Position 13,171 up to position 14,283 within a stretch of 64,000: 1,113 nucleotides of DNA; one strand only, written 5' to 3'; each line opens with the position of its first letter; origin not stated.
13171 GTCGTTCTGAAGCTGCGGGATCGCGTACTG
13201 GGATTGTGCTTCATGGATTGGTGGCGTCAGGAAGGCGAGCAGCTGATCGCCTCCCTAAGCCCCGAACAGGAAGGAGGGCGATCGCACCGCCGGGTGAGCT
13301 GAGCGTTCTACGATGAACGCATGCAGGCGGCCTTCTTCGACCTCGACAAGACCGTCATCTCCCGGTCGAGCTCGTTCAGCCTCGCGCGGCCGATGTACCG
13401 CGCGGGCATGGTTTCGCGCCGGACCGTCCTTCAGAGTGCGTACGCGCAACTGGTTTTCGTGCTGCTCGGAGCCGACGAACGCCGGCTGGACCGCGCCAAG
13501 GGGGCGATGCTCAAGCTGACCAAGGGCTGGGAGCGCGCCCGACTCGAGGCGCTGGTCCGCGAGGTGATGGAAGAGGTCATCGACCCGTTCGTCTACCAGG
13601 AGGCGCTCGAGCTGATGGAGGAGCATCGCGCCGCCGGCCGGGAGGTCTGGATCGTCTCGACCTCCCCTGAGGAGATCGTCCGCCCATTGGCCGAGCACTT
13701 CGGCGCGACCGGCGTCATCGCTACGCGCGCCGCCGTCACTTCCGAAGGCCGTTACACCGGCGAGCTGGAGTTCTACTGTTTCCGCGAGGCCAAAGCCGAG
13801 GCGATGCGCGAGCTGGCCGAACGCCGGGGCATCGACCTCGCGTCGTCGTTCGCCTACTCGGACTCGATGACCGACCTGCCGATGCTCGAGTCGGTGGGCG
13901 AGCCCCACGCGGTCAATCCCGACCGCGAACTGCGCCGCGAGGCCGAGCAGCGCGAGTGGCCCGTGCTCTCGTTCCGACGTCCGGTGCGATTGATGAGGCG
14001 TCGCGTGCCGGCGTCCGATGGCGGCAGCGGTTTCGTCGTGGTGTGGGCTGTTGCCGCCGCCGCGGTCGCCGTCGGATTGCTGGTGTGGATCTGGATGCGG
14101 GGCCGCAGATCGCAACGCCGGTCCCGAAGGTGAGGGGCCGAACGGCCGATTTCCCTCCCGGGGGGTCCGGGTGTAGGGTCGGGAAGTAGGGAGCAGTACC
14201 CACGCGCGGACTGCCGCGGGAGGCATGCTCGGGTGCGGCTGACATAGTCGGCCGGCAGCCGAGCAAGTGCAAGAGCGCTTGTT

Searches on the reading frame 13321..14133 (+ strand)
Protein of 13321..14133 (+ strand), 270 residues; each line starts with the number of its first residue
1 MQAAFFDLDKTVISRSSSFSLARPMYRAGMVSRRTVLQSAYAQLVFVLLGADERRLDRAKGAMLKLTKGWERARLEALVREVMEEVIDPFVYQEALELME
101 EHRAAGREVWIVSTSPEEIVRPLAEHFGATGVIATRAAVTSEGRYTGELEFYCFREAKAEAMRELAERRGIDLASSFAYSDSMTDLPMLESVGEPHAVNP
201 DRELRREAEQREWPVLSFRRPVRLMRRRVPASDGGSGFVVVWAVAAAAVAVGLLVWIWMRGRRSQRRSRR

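Call 13: search_protein_families(library=pfam, proteins=[window:13321-14133:+], max_evalue=0.01)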
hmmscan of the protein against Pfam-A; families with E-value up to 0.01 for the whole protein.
window:13321-14133:+ (270 aa): 3 families
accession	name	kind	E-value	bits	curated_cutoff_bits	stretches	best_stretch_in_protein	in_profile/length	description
PF12710.13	HAD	-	1.5e-37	130.3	27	1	4-190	1-189/189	haloacid dehalogenase-like hydrolase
PF00702.32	Hydrolase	-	4.6e-11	43.9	26.4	1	1-193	1-191/191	haloacid dehalogenase-like hydrolase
PF08282.18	Hydrolase_3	-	0.0028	17.9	20.9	1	157-198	187-228/255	haloacid dehalogenase-like hydrolase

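Call 16: find_encoding_contigs(protein=window:13321-14133:+, flank=10000, max_places=6)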
Protein window:13321-14133:+ (270 aa): 1 contig read that carries it; 1 place shown.
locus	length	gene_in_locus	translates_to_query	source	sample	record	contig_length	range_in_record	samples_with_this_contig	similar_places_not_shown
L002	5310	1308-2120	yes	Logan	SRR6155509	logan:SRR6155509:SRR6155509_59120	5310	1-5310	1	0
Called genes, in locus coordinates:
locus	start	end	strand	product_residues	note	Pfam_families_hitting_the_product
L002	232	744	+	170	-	-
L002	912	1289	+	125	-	-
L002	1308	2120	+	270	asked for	PF00702:Hydrolase, PF12710:HAD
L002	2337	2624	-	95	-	-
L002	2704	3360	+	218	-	PF13794:Ferritin_fold-like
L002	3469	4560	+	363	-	PF00989:PAS, PF08448:PAS_4, PF13188:PAS_8 (weak), PF13426:PAS_9, PF08447:PAS_3, PF13581:HATPase_c_2 (weak), PF02518:HATPase_c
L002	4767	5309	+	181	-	?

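Call 62: find_homologous_proteins(query=window:13321-14133:+, max_evalue=1e-40)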
Query window:13321-14133:+ (270 aa): 5480 proteins with E <= 1e-40 among 8000 candidates; the best 120 are listed.
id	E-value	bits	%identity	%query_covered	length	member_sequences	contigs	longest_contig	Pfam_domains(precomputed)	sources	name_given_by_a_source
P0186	5.2e-168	575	100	100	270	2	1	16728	PF00702.33,PF12710.14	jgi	-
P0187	8.4e-150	515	89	99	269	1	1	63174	PF00702.33,PF12710.14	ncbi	ncbi:MAG: HAD-IB family hydrolase [Actinomycetota bacterium]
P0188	2.6e-142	491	86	99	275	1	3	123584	PF00702.33,PF12710.14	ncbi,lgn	-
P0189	1.7e-103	364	63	99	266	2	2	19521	PF00702.33,PF12710.14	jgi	jgi:HAD superfamily hydrolase (TIGR01490 family)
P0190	1.9e-103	364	70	84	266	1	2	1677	PF00702.33,PF08282.19,PF12710.14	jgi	jgi:HAD superfamily hydrolase (TIGR01490 family)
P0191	1.3e-102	361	63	99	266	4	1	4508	PF00702.33,PF08282.19,PF12710.14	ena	-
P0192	1.7e-102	361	62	99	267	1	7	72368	PF00702.33,PF08282.19,PF12710.14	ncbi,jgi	ncbi:MAG TPA: HAD-IB family hydrolase [Actinomycetota bacterium]|jgi:HAD superfamily hydrolase (TIGR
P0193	1.8e-102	360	66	97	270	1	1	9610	PF00702.33,PF08282.19,PF12710.14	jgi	jgi:HAD superfamily hydrolase (TIGR01490 family)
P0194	2.2e-102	360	67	87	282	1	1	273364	PF00702.33,PF12710.14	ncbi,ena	-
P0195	2.3e-102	360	64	97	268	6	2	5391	PF00702.33,PF12710.14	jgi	jgi:HAD superfamily hydrolase (TIGR01490 family)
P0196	3.3e-102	360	65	97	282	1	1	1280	PF00702.33,PF12710.14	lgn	-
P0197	4.5e-102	359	64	97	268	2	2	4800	PF00702.33,PF08282.19,PF12710.14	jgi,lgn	jgi:HAD superfamily hydrolase (TIGR01490 family)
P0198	6.8e-102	359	71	85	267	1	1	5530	PF00702.33,PF08282.19,PF12710.14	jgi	jgi:HAD superfamily hydrolase (TIGR01490 family)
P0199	7.0e-102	359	67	86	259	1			PF00702.33,PF12710.14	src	-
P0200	7.3e-102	358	65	95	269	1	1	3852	PF00702.33,PF12710.14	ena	-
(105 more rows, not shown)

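Call 63: find_encoding_contigs(protein=P0187, flank=10000, max_places=3)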
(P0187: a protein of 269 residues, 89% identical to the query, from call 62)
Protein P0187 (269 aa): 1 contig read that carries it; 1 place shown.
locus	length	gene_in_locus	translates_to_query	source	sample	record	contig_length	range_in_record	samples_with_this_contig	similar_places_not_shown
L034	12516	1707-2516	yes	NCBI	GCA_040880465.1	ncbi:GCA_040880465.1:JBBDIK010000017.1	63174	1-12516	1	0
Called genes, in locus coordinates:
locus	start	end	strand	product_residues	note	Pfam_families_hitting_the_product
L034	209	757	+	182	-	-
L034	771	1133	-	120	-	PF04993:TfoX_N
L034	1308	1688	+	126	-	-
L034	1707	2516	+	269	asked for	PF00702:Hydrolase, PF12710:HAD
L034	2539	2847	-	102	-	-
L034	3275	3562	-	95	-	-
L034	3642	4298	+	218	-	PF13794:Ferritin_fold-like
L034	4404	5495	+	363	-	PF00989:PAS, PF08448:PAS_4, PF13188:PAS_8, PF13426:PAS_9, PF08447:PAS_3, PF13581:HATPase_c_2 (weak), PF02518:HATPase_c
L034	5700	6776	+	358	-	PF01656:CbiA (weak)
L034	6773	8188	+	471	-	PF00437:T2SSE, PF27713:UCP018868 (weak)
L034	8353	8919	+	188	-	PF00482:T2SSF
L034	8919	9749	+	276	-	PF00482:T2SSF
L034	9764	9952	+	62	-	PF14029:DUF4244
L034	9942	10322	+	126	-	PF07811:TadE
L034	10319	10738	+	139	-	PF13400:Tad (weak)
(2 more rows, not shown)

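Call 64: find_encoding_contigs(protein=P0188, flank=10000, max_places=4)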
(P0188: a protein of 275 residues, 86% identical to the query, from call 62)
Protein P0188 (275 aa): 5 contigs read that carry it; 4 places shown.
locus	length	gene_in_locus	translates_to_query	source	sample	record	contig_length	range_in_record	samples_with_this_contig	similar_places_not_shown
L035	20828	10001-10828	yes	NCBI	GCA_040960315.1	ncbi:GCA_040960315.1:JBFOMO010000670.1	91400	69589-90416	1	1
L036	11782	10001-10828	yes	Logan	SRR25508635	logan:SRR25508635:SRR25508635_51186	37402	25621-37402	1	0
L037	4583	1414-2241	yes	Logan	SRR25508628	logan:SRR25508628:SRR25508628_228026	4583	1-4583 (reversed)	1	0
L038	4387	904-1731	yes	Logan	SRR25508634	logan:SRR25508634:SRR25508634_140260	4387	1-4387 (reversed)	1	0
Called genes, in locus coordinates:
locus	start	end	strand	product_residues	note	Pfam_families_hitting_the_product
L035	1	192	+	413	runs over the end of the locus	PF03239:FTR1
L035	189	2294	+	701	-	PF05378:Hydant_A_N, PF01968:Hydantoinase_A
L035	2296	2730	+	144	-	-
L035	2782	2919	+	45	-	-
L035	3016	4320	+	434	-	PF07730:HisKA_3, PF02518:HATPase_c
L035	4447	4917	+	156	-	PF04542:Sigma70_r2, PF07638:Sigma70_ECF (faint), PF08281:Sigma70_r4_2, PF04545:Sigma70_r4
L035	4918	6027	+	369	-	-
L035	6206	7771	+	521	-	PF13487:HD_5, PF01966:HD, PF00196:GerE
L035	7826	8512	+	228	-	PF12680:SnoaL_2, PF01206:TusA (weak)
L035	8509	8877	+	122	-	PF02635:DsrE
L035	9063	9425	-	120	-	PF04993:TfoX_N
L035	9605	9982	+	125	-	-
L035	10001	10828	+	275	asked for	PF00702:Hydrolase, PF12710:HAD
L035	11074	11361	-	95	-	-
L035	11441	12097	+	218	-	PF13794:Ferritin_fold-like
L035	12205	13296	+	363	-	PF00989:PAS, PF13188:PAS_8, PF08448:PAS_4 (faint), PF13426:PAS_9, PF08447:PAS_3, PF13581:HATPase_c_2 (faint), PF02518:HATPase_c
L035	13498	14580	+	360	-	PF01656:CbiA, PF06564:CBP_BcsQ (weak)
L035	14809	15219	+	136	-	-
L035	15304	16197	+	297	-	PF14522:Cytochrome_C7 (faint), PF14537:Cytochrom_c3_2 (faint), PF09699:Paired_CXXCH_1 (faint)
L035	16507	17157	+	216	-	-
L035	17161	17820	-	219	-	PF00072:Response_reg, PF00196:GerE, PF08281:Sigma70_r4_2 (weak)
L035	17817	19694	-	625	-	PF00672:HAMP, PF07730:HisKA_3, PF13581:HATPase_c_2 (faint), PF02518:HATPase_c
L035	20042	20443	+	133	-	-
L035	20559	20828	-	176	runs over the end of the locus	-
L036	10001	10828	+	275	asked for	PF00702:Hydrolase, PF12710:HAD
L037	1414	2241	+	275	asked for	PF00702:Hydrolase, PF12710:HAD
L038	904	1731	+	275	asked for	PF00702:Hydrolase, PF12710:HAD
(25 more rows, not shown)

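Call 70: find_encoding_contigs(protein=P0192, flank=10000, max_places=7)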
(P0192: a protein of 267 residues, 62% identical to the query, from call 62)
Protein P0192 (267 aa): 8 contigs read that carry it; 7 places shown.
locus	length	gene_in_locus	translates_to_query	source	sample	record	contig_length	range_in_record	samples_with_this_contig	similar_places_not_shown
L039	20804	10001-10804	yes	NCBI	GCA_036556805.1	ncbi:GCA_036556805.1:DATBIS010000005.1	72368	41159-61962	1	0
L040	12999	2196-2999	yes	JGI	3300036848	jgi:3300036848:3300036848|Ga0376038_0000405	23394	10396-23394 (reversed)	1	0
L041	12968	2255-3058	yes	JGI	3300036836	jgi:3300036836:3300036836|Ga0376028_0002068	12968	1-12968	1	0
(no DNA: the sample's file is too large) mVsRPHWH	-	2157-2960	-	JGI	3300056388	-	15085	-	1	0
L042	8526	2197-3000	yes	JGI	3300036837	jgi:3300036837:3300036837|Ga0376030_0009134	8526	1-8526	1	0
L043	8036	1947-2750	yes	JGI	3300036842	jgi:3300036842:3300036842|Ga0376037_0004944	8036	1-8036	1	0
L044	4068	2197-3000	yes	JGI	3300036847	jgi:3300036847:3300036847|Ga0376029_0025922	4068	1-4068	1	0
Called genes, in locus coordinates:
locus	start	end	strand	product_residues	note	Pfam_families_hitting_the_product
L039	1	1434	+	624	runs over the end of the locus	PF02872:5_nucleotid_C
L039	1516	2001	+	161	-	PF01243:PNPOx_N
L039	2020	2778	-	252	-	PF13489:Methyltransf_23 (weak), PF01209:Ubie_methyltran, PF07021:MetW (faint), PF13847:Methyltransf_31, PF08241:Methyltransf_11, PF08242:Methyltransf_12, PF13649:Methyltransf_25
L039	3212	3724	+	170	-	PF05163:DinB (weak)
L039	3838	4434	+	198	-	PF00440:TetR_N, PF16925:TetR_C_13 (faint), PF13977:TetR_C_6, PF16859:TetR_C_11 (weak)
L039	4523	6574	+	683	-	PF00654:Voltage_CLC, PF00571:CBS (weak), PF02080:TrkA_C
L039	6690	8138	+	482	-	PF01565:FAD_binding_4, PF08031:BBE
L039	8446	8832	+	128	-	-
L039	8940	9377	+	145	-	PF10604:Polyketide_cyc2, PF03364:Polyketide_cyc (weak)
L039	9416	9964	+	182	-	PF03551:PadR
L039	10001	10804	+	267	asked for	PF00702:Hydrolase, PF12710:HAD, PF08282:Hydrolase_3 (weak)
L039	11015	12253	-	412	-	PF13539:Peptidase_M15_4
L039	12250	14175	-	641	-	PF13490:zf-HC2 (faint), PF14030:DUF4245 (faint)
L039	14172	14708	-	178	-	PF04542:Sigma70_r2, PF08281:Sigma70_r4_2, PF04545:Sigma70_r4 (weak)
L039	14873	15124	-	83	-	-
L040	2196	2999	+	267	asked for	PF00702:Hydrolase, PF12710:HAD, PF08282:Hydrolase_3 (weak)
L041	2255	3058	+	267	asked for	PF00702:Hydrolase, PF12710:HAD, PF08282:Hydrolase_3 (weak)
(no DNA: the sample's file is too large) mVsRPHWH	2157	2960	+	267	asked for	PF00702:Hydrolase, PF12710:HAD, PF08282:Hydrolase_3 (weak)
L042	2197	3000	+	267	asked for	PF00702:Hydrolase, PF12710:HAD, PF08282:Hydrolase_3 (weak)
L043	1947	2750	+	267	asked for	PF00702:Hydrolase, PF12710:HAD, PF08282:Hydrolase_3 (weak)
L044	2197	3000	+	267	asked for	PF00702:Hydrolase, PF12710:HAD, PF08282:Hydrolase_3 (weak)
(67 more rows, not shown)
